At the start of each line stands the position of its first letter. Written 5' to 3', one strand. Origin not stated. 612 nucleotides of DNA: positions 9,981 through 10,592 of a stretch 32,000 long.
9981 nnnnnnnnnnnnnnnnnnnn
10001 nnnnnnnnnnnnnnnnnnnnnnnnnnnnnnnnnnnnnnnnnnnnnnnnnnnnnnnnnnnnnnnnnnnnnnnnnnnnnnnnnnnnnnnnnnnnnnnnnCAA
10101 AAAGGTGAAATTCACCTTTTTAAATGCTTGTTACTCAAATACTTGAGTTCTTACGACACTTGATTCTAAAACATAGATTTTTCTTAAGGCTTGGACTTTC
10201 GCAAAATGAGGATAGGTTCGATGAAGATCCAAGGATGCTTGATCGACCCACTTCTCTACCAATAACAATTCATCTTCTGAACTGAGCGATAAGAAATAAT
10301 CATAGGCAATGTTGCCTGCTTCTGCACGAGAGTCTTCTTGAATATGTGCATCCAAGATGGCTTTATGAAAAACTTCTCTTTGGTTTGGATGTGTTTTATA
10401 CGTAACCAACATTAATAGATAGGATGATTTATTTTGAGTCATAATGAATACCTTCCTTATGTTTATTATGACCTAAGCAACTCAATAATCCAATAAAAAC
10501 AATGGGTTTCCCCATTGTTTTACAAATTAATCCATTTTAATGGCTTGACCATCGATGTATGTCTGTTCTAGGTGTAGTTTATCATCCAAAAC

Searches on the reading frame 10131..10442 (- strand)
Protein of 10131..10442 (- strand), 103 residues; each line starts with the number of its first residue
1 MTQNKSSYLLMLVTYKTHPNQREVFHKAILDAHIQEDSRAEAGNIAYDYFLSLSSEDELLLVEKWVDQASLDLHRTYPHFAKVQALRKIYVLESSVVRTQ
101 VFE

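Call 25: search_protein_families(library=pfam, proteins=[window:10131-10442:-], max_evalue=0.001)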
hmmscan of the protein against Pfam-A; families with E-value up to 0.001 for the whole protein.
window:10131-10442:- (103 aa): 1 family
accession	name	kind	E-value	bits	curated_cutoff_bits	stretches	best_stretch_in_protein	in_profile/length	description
PF03992.22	ABM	-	5.6e-12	46.1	23.1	1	11-85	4-77/78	Antibiotic biosynthesis monooxygenase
